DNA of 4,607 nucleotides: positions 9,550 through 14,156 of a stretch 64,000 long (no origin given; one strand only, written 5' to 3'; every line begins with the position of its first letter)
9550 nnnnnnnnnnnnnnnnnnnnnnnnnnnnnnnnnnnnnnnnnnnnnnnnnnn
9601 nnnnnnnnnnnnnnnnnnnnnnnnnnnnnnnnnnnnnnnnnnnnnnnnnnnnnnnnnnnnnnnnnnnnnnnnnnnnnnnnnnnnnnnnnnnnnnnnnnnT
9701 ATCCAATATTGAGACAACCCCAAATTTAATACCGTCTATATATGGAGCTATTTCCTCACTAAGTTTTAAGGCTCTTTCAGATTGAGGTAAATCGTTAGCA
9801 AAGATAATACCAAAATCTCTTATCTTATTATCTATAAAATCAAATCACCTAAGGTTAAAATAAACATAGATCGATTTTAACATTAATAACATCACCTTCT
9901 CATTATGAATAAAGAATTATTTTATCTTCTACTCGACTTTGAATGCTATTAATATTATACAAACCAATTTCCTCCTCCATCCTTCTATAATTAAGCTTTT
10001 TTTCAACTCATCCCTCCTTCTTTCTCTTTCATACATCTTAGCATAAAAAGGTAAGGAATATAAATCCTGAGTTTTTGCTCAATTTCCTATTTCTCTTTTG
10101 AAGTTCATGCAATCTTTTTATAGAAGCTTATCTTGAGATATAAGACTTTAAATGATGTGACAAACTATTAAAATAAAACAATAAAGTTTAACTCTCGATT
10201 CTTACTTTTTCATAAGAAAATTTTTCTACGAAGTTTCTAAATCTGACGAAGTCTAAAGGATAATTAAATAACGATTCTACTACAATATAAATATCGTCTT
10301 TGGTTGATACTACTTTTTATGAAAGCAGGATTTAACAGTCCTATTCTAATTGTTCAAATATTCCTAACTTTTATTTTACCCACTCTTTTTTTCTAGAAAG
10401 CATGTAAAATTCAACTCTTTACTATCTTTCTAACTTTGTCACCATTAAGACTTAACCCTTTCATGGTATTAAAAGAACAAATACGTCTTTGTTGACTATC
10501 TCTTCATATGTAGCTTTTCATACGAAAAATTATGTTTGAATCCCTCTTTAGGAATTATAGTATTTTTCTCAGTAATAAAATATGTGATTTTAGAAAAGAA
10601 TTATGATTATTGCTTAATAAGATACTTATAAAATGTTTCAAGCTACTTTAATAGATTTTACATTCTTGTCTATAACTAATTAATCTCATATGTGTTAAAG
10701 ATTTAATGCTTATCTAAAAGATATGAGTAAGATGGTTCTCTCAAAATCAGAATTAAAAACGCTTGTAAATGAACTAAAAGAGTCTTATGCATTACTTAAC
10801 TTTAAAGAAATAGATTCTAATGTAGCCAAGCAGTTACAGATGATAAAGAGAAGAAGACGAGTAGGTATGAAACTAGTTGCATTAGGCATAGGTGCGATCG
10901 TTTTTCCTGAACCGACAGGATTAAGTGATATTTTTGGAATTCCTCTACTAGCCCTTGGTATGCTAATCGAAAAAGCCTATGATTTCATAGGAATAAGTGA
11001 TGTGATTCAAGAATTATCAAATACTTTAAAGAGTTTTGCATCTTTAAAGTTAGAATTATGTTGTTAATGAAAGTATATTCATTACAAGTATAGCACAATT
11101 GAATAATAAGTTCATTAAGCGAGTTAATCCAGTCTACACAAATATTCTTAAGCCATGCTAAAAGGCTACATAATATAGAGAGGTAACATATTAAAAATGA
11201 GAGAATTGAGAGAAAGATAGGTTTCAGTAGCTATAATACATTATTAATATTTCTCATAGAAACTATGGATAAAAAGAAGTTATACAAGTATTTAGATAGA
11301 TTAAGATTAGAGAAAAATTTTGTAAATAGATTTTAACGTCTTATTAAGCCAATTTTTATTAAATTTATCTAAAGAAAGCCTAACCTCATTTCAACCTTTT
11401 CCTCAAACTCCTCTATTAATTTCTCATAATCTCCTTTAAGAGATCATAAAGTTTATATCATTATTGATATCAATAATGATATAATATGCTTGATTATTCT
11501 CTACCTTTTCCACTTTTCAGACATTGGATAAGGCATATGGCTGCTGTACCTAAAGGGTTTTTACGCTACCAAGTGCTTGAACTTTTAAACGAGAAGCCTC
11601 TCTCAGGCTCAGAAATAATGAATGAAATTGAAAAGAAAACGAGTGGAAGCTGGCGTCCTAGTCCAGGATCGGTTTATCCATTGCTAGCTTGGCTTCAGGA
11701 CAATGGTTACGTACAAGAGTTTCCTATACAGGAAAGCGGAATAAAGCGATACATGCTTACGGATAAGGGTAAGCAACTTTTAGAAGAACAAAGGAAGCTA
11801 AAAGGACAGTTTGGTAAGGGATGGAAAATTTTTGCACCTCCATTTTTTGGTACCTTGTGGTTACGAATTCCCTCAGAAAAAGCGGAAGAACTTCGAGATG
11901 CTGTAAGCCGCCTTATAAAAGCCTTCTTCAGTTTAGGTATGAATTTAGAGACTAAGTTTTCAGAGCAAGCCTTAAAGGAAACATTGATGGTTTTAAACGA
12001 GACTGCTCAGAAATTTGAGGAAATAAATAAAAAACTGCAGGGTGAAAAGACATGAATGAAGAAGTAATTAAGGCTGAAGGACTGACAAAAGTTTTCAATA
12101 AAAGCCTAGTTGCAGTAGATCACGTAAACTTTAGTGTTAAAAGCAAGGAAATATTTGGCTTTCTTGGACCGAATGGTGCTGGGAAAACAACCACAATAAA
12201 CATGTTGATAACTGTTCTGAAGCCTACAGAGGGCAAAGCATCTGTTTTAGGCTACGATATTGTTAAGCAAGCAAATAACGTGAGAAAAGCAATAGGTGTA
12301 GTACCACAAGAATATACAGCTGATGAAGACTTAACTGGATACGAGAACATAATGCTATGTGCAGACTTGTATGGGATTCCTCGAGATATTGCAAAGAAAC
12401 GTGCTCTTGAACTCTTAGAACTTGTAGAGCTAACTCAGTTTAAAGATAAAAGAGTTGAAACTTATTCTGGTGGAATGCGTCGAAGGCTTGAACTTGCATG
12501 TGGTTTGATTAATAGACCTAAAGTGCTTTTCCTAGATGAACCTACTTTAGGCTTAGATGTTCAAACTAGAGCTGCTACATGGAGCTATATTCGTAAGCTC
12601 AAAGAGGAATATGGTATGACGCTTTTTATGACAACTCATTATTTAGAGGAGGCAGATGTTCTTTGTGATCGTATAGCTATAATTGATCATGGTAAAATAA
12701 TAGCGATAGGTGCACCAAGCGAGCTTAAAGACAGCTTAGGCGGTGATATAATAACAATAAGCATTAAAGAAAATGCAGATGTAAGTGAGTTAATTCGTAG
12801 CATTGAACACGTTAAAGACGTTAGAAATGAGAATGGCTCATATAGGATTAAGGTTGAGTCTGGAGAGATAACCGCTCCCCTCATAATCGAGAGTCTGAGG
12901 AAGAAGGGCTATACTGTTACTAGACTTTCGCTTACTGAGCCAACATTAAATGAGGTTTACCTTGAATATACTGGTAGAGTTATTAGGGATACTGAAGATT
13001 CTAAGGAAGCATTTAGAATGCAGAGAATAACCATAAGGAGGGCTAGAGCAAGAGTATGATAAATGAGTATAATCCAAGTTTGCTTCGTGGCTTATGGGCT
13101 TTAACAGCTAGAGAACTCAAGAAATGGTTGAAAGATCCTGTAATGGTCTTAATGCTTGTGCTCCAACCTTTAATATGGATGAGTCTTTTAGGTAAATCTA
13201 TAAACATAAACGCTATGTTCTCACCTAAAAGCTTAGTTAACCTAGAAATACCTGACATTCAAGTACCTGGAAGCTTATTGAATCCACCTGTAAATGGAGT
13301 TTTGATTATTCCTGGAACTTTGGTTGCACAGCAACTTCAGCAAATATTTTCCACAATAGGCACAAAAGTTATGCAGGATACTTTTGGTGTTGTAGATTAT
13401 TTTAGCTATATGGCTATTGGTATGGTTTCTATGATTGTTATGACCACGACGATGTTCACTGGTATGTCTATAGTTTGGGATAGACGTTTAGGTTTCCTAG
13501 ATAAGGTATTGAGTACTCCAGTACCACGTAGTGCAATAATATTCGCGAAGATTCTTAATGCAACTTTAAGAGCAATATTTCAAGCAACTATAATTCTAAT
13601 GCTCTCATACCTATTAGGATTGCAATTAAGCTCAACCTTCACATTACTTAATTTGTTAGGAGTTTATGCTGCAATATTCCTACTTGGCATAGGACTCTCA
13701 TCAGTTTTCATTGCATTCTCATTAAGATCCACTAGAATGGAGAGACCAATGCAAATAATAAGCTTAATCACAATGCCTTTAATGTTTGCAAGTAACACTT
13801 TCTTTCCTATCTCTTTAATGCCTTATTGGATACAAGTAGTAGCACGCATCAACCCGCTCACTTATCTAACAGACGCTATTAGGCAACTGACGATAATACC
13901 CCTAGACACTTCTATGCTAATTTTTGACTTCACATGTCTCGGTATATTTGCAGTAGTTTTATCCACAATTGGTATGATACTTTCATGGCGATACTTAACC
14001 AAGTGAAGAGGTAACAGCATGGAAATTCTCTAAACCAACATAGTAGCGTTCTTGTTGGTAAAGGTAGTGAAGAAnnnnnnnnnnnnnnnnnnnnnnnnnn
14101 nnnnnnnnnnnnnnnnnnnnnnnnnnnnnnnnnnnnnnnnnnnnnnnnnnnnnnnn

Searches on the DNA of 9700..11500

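Call 53: search_rna_families(source=window, start=9700, end=11500, threshold=evalue, max_evalue=0.1)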
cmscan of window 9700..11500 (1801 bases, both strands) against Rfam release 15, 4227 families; matches with E-value up to 0.1: 2.
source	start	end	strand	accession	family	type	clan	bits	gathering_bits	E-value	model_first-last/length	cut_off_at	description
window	11456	11481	+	RF00722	mir-451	Gene; miRNA;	-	22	66.5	0.092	23-48/71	no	mir-451 microRNA precursor family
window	11456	11481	-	RF00722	mir-451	Gene; miRNA;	-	22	66.5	0.092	23-48/71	no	mir-451 microRNA precursor family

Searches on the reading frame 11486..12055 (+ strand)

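Call 22: search_protein_families(library=pfam, proteins=[window:11486-12055:+], max_evalue=0.00001)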
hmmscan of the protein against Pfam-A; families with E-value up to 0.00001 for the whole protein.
window:11486-12055:+ (189 aa): 1 family
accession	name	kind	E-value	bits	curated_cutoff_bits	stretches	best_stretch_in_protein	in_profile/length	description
PF03551.20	PadR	-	1.1e-15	57.8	27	1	30-101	1-75/75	Transcriptional regulator PadR-like family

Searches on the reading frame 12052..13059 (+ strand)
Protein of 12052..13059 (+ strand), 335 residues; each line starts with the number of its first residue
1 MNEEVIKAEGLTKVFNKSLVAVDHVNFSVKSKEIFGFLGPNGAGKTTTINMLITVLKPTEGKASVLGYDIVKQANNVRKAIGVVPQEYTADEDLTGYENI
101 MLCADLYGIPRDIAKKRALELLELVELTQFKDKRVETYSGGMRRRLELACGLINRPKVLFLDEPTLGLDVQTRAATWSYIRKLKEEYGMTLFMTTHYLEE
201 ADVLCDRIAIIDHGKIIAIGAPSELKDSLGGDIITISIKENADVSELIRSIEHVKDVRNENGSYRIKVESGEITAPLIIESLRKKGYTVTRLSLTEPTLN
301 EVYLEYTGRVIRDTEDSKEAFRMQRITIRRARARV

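Call 23: search_protein_families(library=pfam, proteins=[window:12052-13059:+], max_evalue=0.00001)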
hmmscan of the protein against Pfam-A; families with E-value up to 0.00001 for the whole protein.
window:12052-13059:+ (335 aa): 2 families
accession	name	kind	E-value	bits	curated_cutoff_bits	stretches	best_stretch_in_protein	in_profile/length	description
PF00005.33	ABC_tran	-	1.2e-32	113.8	25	1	23-165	2-136/137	ABC transporter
PF13732.12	DrrA1-3_C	-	5.7e-15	56.2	27.4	1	220-307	1-81/81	ATP-binding protein DrrA1-3-like, C-terminal domain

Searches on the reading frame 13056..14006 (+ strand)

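Call 23: search_protein_families(library=pfam, proteins=[window:13056-14006:+], max_evalue=0.00001)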
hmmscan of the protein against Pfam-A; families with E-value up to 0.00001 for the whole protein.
window:13056-14006:+ (316 aa): 2 families
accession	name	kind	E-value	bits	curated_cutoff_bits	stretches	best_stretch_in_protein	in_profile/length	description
PF01061.29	ABC2_membrane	-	2.5e-29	102.8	26.9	1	13-277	3-208/211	ABC-2 type transporter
PF12698.13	ABC2_membrane_3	-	2.1e-17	63.7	31.6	1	99-307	144-346/347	ABC-2 family transporter protein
